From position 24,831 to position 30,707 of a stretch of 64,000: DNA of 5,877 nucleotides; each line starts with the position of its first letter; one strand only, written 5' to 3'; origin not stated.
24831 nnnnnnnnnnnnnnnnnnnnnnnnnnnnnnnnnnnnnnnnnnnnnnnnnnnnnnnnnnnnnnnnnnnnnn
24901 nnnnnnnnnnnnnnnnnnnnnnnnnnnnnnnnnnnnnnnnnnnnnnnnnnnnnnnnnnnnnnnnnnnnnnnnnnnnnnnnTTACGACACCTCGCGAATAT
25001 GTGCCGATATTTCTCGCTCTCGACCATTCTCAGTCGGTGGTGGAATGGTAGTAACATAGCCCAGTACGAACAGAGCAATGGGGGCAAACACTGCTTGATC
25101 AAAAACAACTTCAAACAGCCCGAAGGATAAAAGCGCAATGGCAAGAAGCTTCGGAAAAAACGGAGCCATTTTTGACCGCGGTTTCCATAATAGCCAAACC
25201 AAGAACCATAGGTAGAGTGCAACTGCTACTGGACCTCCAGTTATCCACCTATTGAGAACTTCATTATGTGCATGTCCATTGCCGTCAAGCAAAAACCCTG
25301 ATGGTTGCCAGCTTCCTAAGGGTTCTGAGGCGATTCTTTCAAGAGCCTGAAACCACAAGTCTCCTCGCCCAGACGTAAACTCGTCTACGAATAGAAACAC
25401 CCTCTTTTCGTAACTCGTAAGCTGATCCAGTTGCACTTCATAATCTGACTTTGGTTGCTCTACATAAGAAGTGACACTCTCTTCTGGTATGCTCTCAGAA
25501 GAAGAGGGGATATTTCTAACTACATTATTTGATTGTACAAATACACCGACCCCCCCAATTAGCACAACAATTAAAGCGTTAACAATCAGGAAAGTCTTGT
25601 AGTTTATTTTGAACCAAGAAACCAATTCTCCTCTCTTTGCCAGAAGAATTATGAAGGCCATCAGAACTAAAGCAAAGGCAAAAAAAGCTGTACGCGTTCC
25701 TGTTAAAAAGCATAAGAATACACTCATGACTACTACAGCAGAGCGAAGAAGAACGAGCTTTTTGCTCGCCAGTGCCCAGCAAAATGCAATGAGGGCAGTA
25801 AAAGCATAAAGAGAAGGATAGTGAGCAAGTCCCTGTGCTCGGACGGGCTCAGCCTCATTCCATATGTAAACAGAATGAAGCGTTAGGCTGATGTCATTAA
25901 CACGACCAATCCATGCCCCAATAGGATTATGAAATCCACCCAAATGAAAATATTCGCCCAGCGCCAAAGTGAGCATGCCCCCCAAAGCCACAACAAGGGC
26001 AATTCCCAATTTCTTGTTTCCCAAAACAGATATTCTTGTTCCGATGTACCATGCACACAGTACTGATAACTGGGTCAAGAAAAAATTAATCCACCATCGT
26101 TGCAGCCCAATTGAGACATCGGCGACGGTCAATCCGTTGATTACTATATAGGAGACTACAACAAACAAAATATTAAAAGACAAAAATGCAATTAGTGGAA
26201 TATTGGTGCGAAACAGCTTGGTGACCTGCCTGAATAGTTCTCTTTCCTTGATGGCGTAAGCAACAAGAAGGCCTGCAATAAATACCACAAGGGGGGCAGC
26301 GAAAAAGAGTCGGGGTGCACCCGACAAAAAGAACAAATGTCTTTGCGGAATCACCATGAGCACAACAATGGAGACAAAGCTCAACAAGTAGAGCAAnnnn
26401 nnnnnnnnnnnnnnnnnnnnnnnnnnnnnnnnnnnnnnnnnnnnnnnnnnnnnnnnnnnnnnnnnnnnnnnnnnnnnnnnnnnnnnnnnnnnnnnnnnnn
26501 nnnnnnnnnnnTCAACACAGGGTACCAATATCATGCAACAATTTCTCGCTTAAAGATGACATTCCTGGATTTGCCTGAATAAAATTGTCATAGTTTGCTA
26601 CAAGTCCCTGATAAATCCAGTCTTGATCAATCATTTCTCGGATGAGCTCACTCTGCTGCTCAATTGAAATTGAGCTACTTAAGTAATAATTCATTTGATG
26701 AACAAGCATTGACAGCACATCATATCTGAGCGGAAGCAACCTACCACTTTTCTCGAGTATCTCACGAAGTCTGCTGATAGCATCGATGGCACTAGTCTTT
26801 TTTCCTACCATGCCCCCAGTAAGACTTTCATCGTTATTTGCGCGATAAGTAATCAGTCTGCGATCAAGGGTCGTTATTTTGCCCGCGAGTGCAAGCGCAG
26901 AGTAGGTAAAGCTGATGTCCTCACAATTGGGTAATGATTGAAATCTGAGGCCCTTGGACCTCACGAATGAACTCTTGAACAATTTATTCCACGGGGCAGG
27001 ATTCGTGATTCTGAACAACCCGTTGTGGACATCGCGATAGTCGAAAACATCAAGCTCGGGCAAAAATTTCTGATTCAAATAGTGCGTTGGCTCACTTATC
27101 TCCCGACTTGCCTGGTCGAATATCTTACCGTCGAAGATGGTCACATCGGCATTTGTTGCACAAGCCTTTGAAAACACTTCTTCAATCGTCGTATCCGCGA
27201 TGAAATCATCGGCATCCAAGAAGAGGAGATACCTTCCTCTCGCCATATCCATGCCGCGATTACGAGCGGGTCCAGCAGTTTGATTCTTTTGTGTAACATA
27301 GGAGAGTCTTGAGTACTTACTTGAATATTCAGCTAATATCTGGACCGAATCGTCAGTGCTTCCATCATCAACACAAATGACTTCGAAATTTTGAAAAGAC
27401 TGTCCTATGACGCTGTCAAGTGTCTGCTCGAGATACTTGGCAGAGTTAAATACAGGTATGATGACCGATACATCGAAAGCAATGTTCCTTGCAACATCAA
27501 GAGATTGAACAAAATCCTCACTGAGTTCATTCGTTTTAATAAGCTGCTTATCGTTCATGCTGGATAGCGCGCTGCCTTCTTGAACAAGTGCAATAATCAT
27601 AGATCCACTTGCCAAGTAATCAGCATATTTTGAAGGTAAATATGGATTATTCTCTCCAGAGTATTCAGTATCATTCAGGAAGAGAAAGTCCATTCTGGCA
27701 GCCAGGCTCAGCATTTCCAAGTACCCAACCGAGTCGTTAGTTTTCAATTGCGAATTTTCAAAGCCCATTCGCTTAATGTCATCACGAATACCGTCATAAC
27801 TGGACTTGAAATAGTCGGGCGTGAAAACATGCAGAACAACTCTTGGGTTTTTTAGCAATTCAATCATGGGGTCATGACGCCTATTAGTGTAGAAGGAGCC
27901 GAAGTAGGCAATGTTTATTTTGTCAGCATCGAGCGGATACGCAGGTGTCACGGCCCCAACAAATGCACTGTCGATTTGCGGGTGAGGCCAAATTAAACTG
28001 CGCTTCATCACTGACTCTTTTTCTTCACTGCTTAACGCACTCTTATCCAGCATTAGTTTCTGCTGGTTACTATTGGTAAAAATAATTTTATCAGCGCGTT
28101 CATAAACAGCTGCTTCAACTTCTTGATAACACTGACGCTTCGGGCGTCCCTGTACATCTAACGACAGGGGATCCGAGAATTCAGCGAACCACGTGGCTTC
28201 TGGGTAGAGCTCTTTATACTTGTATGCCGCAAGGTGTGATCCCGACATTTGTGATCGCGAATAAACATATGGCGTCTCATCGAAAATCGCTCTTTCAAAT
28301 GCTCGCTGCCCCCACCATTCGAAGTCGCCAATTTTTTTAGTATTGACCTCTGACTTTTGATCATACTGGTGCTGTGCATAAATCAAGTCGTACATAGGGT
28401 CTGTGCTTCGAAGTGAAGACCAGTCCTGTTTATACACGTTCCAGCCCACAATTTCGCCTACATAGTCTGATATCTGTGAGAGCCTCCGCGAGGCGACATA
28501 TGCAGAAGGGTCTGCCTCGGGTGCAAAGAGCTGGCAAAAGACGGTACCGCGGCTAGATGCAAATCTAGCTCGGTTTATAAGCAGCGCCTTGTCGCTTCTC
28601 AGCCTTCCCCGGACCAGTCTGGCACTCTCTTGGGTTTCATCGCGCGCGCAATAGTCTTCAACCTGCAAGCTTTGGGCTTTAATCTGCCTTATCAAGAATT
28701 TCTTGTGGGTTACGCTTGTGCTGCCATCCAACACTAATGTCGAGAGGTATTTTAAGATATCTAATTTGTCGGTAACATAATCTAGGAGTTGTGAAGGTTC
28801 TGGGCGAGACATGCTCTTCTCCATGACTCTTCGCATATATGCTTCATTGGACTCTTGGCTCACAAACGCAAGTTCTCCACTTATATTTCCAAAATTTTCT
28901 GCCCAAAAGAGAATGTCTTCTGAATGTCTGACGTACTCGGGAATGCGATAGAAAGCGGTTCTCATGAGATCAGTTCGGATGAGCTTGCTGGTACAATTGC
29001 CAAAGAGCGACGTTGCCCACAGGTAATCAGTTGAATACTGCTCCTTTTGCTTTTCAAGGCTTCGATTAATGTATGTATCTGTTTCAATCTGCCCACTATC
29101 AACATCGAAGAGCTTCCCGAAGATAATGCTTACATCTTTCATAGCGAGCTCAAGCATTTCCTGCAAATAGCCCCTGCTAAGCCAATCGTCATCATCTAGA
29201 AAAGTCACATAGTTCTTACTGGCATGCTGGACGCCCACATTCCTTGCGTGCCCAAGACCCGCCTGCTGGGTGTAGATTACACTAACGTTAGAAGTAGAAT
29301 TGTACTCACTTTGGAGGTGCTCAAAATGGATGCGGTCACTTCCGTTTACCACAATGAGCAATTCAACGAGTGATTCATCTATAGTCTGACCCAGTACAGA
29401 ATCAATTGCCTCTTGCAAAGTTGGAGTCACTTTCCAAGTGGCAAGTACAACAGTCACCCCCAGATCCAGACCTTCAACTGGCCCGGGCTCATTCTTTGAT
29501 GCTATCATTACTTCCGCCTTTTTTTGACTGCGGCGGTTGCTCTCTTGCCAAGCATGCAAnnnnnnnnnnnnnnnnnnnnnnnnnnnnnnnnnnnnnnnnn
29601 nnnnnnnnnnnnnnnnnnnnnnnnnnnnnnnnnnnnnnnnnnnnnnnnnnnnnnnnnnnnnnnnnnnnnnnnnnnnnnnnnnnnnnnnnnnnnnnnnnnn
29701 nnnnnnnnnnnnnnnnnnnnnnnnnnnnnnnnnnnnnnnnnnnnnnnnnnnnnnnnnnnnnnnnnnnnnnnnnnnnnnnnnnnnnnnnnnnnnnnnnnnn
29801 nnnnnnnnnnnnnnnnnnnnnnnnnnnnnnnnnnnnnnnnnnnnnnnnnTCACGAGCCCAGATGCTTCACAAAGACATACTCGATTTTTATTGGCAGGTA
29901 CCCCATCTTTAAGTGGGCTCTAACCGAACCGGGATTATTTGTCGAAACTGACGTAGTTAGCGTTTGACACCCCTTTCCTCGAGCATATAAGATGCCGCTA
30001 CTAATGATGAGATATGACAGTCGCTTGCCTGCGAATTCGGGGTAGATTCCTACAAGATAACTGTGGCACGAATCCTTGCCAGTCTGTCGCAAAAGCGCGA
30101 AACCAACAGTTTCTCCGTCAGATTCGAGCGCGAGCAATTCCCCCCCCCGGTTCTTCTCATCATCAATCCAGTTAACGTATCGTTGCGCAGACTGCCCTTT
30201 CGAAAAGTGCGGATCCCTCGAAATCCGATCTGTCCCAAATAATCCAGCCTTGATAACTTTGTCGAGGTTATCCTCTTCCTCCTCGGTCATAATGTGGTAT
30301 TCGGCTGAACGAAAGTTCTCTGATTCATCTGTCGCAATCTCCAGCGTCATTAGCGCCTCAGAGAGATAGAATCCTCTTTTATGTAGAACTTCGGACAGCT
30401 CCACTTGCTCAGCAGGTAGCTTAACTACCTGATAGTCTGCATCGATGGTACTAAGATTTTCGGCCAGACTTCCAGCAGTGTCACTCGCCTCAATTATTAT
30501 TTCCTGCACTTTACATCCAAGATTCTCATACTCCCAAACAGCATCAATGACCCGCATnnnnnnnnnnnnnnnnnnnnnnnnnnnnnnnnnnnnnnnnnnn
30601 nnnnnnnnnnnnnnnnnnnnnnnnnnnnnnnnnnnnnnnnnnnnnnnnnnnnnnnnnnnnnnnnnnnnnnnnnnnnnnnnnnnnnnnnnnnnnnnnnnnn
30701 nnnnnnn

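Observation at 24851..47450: About 22-kb low-GC cell-wall glycopolymer island inserted beside tRNA-Ala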

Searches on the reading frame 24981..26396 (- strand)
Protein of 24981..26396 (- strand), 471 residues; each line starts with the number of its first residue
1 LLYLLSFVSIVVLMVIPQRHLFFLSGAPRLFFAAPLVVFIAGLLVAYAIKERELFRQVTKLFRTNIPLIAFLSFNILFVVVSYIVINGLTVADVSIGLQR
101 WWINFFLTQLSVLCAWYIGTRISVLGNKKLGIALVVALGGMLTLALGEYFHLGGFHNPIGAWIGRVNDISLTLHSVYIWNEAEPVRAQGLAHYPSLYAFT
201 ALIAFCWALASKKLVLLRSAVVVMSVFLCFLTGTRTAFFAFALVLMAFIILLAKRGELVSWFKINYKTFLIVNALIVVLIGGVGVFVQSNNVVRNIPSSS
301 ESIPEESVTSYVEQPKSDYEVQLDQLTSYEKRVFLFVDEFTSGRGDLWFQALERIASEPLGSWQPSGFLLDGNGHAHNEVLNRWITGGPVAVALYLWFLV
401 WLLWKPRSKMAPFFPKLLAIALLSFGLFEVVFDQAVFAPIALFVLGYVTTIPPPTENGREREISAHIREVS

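Call 6: search_protein_families(library=pfam, proteins=[window:24981-26396:-], max_evalue=0.01)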
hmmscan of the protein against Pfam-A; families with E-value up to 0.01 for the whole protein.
window:24981-26396:- (471 aa): 3 families
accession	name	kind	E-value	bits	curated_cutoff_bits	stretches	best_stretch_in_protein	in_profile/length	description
PF04932.20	Wzy_C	-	4.5e-10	40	31.7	1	221-396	2-149/149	O-Antigen ligase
PF14296.11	O-ag_pol_Wzy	-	4.7e-06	26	26.6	1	187-286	175-275/468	O-antigen polysaccharide polymerase Wzy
PF13425.11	O-antigen_lig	-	6.1e-05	22.5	31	1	203-320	182-301/462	O-antigen ligase like membrane protein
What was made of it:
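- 24981..26396 (-): Wzy_C membrane protein (O-antigen ligase/polymerase-like), the last gene of the locus. Pfam PF04932, 40 bits against a cut-off of 31.7 (call 6).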

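Call 26: search_protein_families(library=ncbifam, proteins=[window:24981-26396:-], max_evalue=0.00001)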
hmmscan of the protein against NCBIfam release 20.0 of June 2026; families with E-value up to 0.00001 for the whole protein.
window:24981-26396:- (471 aa): 0 families

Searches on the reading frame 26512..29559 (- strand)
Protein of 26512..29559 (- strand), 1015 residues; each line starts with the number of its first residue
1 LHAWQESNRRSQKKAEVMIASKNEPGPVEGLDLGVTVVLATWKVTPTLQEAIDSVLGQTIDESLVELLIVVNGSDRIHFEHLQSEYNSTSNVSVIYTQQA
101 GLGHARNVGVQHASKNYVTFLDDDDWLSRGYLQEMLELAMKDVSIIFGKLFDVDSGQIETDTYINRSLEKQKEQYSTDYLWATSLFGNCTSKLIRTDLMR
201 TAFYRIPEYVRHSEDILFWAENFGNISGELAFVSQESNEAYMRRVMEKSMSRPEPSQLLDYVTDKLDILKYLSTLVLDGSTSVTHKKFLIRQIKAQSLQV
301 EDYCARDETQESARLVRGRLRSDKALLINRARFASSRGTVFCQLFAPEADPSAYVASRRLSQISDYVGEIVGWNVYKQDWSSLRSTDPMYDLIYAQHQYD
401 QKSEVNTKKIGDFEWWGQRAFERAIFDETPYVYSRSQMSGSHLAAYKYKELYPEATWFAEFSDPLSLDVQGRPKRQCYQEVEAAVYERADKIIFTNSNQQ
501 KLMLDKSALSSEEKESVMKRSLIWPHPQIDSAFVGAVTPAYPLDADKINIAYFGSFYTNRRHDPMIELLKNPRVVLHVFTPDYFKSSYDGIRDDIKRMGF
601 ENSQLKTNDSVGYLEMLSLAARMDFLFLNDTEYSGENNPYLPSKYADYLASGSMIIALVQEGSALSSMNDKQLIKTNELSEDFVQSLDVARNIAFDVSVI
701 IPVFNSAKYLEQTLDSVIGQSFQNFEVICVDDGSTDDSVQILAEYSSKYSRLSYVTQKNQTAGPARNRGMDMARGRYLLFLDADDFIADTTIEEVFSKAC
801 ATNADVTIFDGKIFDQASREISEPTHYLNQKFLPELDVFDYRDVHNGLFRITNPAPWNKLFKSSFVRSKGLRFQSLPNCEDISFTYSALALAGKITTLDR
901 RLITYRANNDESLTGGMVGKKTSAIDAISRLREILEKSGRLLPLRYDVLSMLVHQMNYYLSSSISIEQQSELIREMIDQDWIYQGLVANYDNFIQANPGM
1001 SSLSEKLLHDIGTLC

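Call 6: search_protein_families(library=pfam, proteins=[window:26512-29559:-], max_evalue=0.01)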
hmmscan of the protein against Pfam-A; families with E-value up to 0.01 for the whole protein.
window:26512-29559:- (1015 aa): 4 families
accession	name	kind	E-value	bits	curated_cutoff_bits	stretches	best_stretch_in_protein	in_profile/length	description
PF00535.33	Glycos_transf_2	-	2.4e-58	197.2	23.3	2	698-855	1-153/168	Glycosyl transferase family 2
PF10111.15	Glyco_tranf_2_2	-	3.6e-22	79.6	27.3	2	698-802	1-113/276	Glycosyltransferase like family 2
PF13641.12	Glyco_tranf_2_3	-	2.5e-18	67.4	27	2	697-808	3-118/230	Glycosyltransferase like family 2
PF13704.12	Glyco_tranf_2_4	-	2.2e-05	25.3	27.5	1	705-790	2-87/98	Glycosyl transferase family 2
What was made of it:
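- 26512..29559 (-): Three-domain glycosyltransferase: GT2, then the X domain (GT-B fold), then GT2. Public gene calls give 998 or 1015 aa. Two GT2 stretches in Pfam (call 6).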

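Call 28: search_protein_families(library=ncbifam, proteins=[window:26512-29559:-], max_evalue=0.00001)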
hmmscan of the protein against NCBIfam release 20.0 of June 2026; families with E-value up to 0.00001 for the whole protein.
window:26512-29559:- (1015 aa): 23 families
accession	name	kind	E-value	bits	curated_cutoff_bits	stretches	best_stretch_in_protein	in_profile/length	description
NF007482.0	PRK10073.1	equivalog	1.4e-47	162.3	423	2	694-908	5-218/334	glycosyltransferase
NF047683.1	TeichurnBiosyTuaG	equivalog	2.7e-35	122.2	400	2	696-793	7-105/252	teichuronic acid biosynthesis protein TuaG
NF041875.1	EPS_EpsD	equivalog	4.9e-35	121.5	370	2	697-800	1-105/325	exopolysaccharide biosynthesis glycosyltransferase EpsD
NF050050.1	ProtGlycPglI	equivalog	3.4e-30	105.5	500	2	697-799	4-108/306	GalNAc(5)-diNAcBac-PP-undecaprenol beta-1,3-glucosyltransferase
NF038302.1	EPS_HpsE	equivalog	1.6e-26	93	300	2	696-813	2-124/307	hormogonium polysaccharide biosynthesis glycosyltransferase HpsE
TIGR03937.1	PgaC_IcaA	equivalog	1e-23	84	422.3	1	695-793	45-144/407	poly-beta-1,6-N-acetyl-D-glucosamine synthase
NF038299.1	EPS_HpsN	equivalog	5.5e-23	81.4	425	2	697-822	3-128/317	hormogonium polysaccharide biosynthesis glycosyltransferase HpsN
NF041394.1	GtaseAglG_Halo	equivalog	1e-22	80.8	440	2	35-136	3-104/304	glucosyl-dolichyl phosphate glucuronosyltransferase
TIGR03111.1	glyc2_xrt_Gpos1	hypoth_equivalog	1.1e-22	80.5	363.95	2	696-843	50-197/439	TIGR03111 family XrtG-associated glycosyltransferase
NF053739.1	GlytfEpsEBac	equivalog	4.5e-20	71.7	450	1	697-793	3-101/265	glycosyltransferase EpsE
TIGR04283.1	glyco_like_mftF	equivalog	8.5e-20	71.3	182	1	697-813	1-111/221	TIGR04283 family arsenosugar biosynthesis glycosyltransferase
TIGR03965.1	mycofact_glyco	equivalog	2.3e-19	69.6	280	2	684-797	63-177/467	mycofactocin biosynthesis glycosyltransferase MftF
TIGR04009.1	wcaE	equivalog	2e-13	50.2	369.2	1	721-808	30-115/248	colanic acid biosynthesis glycosyltransferase WcaE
NF007453.0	PRK10018.1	equivalog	5.9e-13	49.1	382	1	697-787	8-99/280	colanic acid biosynthesis glycosyltransferase WcaA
TIGR04017.1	WcaA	equivalog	2.6e-12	47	495.75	1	697-787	7-98/279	colanic acid biosynthesis glycosyltransferase WcaA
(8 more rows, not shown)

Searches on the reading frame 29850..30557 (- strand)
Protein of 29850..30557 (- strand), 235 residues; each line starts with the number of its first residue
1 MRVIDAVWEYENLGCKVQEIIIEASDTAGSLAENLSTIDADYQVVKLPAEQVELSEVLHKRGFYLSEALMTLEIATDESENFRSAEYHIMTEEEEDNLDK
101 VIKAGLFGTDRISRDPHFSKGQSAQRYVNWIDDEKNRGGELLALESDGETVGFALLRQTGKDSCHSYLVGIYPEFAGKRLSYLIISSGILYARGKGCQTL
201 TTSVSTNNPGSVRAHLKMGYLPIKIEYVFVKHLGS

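Call 6: search_protein_families(library=pfam, proteins=[window:29850-30557:-], max_evalue=0.01)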
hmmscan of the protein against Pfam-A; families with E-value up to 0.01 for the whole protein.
window:29850-30557:- (235 aa): 3 families
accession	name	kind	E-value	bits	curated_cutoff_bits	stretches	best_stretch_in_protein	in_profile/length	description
PF00583.31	Acetyltransf_1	-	6.9e-09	36.4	20.7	1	119-220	15-116/116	Acetyltransferase (GNAT) family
PF13302.13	Acetyltransf_3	-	0.00051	21.2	25.4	1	113-220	25-137/138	Acetyltransferase (GNAT) domain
PF13480.13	Acetyltransf_6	-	0.0012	19.4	22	1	119-200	51-132/143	Acetyltransferase (GNAT) domain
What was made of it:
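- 29850..30557 (-): GNAT N-acetyltransferase, distantly WecD-like. Pfam Acetyltransf_1 (call 6).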

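Call 26: search_protein_families(library=ncbifam, proteins=[window:29850-30557:-], max_evalue=0.00001)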
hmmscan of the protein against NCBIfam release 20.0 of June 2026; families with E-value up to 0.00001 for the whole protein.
window:29850-30557:- (235 aa): 2 families
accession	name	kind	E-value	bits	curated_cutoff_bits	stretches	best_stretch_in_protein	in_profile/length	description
NF008212.0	PRK10975.1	equivalog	1.8e-11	44.3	219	1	8-220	12-220/232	dTDP-4-amino-4,6-dideoxy-D-galactose acyltransferase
TIGR02382.1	wecD_rffC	equivalog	8.1e-08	32.1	195.1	1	45-219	3-179/191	dTDP-4-amino-4,6-dideoxy-D-galactose acyltransferase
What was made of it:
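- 29850..30557 (-): Full-length but weak match to the WecD equivalog, 44 bits against a cut-off of 219 (call 26).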
